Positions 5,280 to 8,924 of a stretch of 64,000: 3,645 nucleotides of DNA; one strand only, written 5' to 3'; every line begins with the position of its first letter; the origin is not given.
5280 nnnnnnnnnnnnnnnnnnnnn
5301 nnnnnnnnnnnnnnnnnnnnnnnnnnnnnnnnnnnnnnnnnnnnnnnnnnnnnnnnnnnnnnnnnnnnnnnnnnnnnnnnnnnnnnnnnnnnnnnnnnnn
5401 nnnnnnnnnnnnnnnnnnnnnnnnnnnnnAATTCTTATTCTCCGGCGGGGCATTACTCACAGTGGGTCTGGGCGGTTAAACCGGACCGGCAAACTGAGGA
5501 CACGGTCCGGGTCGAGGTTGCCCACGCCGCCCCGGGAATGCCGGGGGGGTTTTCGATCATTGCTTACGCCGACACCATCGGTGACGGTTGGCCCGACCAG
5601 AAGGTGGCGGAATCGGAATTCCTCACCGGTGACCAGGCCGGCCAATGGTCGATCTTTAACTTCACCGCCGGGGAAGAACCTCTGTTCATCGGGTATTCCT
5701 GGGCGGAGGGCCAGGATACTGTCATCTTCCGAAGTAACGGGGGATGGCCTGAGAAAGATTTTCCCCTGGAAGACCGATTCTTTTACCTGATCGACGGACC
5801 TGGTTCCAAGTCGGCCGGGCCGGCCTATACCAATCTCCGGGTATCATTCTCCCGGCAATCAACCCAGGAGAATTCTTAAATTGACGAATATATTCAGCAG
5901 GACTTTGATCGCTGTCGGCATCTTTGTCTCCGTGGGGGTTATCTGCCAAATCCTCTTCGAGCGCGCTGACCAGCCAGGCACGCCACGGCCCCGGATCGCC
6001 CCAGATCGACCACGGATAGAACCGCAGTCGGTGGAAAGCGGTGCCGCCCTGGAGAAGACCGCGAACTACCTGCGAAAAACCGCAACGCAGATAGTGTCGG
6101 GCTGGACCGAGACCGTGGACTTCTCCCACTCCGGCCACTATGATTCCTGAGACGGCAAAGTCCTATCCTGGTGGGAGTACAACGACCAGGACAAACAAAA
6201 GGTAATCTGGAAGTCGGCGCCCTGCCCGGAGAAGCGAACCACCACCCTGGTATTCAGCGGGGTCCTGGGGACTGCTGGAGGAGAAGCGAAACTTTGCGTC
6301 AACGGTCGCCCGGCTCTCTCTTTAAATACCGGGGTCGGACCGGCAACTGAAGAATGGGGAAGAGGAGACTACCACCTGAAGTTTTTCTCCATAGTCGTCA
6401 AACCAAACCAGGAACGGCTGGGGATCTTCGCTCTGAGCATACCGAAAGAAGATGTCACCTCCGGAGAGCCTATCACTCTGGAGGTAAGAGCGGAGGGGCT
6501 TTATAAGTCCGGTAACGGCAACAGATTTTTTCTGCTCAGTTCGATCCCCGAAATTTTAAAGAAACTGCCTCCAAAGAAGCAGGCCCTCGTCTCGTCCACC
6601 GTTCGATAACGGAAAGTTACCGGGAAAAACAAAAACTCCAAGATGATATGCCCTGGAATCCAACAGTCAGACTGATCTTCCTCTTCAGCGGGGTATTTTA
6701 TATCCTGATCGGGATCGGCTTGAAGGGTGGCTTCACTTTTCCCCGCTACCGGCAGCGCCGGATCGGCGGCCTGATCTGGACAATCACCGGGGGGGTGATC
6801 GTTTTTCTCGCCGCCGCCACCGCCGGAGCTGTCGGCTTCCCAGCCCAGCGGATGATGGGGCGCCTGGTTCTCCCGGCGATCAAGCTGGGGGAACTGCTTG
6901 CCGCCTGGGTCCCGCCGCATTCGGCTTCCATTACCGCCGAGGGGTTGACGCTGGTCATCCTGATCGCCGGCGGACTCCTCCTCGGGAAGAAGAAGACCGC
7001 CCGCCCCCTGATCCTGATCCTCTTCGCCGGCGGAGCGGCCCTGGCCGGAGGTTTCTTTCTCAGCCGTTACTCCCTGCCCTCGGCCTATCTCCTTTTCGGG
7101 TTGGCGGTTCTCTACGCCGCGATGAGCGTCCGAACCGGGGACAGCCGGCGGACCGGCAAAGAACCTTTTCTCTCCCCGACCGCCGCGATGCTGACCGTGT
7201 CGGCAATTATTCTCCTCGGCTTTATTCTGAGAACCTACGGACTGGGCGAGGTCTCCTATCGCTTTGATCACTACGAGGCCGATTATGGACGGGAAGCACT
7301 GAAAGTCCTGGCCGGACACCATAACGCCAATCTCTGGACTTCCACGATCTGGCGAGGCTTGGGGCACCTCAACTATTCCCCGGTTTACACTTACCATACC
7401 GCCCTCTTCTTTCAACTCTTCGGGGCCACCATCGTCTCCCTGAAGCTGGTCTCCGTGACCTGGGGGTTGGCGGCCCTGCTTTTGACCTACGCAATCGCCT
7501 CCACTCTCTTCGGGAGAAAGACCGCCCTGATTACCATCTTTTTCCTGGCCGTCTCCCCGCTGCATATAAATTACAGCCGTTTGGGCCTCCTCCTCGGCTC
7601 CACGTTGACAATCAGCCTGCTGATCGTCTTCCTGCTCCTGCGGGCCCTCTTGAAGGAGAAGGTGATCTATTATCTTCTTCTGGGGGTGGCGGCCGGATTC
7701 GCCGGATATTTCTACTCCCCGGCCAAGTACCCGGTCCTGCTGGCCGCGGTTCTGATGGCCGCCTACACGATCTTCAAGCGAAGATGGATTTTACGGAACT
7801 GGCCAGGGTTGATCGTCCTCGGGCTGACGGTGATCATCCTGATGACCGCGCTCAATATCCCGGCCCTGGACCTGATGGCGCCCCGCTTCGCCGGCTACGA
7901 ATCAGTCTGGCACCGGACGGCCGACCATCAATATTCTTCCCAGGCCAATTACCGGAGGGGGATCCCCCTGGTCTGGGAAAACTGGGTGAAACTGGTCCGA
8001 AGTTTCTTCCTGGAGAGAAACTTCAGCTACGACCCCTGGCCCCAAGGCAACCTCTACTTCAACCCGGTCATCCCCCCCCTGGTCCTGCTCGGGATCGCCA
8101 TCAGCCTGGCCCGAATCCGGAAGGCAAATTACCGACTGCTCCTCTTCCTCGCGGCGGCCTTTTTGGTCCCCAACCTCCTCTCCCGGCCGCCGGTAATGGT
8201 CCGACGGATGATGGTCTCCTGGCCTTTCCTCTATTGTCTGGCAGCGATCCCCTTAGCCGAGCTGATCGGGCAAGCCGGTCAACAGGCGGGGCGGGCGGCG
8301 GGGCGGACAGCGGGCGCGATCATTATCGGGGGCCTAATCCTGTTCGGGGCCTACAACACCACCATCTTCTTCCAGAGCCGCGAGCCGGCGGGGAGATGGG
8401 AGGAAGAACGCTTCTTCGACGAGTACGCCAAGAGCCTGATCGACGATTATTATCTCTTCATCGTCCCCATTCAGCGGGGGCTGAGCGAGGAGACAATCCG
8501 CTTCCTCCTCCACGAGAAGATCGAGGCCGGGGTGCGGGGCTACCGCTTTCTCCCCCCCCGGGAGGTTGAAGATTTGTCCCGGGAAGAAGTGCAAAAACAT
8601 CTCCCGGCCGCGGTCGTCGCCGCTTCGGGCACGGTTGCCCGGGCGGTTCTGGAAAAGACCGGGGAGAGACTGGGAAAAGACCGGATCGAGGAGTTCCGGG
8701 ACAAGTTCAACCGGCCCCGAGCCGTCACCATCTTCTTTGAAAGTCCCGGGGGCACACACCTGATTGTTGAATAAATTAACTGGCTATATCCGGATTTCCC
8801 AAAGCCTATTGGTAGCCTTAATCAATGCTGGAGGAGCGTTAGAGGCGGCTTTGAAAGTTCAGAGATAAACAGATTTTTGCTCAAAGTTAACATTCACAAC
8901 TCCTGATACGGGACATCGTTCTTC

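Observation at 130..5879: A conserved soluble domain of about 130 aa is shared by three adjacent proteins (two GT-C enzymes and one small anchored protein)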

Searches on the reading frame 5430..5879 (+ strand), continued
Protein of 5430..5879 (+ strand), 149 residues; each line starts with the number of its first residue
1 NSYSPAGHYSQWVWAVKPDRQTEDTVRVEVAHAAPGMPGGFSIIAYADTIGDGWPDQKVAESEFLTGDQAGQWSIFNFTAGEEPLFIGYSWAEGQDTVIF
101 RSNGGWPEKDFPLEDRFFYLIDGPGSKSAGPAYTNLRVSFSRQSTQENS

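Call 77: list_cluster_members(proteins=[P0085, P0088, P0094, P0099, P0103, P0121, P0132, P0148, P0053, P0082])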
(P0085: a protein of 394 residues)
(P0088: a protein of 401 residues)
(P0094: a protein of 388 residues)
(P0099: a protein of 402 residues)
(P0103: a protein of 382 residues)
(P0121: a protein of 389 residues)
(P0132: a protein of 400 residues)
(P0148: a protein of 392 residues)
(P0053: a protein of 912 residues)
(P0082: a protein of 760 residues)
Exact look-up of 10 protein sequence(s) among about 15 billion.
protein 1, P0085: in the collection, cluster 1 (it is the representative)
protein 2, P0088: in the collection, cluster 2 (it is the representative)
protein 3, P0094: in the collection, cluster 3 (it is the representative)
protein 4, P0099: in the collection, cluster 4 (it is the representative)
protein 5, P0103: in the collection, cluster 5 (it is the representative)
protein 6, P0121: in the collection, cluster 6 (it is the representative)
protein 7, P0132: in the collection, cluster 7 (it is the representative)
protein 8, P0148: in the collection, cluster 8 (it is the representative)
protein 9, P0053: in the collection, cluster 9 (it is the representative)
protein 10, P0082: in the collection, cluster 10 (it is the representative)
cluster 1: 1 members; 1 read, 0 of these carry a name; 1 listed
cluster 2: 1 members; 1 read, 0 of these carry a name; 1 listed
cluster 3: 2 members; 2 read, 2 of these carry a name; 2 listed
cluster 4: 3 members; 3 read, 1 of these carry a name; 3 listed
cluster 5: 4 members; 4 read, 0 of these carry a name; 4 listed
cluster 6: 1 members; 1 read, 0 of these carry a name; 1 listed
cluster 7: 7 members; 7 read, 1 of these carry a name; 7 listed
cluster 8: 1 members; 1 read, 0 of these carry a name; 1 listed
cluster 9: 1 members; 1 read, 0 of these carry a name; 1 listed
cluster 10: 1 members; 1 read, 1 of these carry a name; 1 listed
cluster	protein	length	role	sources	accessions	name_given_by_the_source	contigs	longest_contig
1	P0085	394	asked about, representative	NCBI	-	-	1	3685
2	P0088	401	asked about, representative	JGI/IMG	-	-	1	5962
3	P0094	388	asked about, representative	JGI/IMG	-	hypothetical protein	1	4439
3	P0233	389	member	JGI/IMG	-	hypothetical protein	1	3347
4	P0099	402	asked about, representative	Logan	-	-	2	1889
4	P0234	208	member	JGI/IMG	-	hypothetical protein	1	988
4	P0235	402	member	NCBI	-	-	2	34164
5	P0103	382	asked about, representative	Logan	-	-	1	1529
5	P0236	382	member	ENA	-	-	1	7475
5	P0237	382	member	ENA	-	-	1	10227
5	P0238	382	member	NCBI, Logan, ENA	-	-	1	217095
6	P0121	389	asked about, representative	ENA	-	-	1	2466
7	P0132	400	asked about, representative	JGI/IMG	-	-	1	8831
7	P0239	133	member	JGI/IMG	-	hypothetical protein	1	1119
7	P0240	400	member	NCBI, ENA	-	-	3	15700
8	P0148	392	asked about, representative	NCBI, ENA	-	-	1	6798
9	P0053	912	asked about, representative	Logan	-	-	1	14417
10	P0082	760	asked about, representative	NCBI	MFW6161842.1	MAG: protein kinase domain-containing protein [Planctomycetota bacterium]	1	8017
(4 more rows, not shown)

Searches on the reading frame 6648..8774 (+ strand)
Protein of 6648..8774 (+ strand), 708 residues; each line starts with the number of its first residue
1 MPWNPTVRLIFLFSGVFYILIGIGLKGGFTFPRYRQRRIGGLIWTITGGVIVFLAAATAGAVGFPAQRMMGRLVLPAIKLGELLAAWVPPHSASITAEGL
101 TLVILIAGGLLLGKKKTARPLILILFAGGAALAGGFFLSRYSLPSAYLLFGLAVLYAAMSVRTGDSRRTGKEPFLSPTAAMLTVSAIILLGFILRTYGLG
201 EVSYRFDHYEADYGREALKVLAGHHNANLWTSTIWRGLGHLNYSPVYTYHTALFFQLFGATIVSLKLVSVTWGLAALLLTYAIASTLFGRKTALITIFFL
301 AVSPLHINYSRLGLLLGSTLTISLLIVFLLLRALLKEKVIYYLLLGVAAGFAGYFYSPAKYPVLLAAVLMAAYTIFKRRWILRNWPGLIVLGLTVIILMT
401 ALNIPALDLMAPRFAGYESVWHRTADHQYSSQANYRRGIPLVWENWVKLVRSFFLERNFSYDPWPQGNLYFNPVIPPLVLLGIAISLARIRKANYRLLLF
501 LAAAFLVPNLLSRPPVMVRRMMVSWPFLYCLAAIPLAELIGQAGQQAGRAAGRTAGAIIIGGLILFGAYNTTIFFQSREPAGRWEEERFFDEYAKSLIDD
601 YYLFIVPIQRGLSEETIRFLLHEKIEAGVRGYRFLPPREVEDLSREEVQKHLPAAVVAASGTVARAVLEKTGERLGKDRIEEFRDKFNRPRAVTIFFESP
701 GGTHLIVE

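Call 6: search_protein_families(library=pfam, proteins=[window:6648-8774:+], max_evalue=1)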
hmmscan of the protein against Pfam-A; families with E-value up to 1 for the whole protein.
window:6648-8774:+ (708 aa): 2 families
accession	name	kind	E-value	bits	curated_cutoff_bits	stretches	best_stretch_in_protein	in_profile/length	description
PF13231.12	PMT_2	-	2.1e-14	54.5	26.1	1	244-398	3-154/160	Dolichyl-phosphate-mannose-protein mannosyltransferase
PF18895.5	T4SS_pilin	-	0.037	14.5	26.6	1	10-58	20-67/71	Type IV secretion system pilin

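Call 8: search_protein_families(library=ncbifam, proteins=[window:6648-8774:+], max_evalue=1)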
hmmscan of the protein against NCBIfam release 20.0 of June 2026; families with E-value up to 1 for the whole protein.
window:6648-8774:+ (708 aa): 3 families
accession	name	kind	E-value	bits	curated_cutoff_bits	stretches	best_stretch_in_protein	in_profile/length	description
TIGR03663.1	TIGR03663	subfamily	5.5e-06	25.7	126.25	1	239-351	42-158/435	flippase activity-associated protein Agl23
TIGR04154.1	archaeo_STT3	subfamily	0.0016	16.9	450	1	243-378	69-226/831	oligosaccharyl transferase, archaeosortase A system-associated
NF033610.1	SLATT_3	domain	0.24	11.4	45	1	554-635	47-130/170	SLATT domain-containing protein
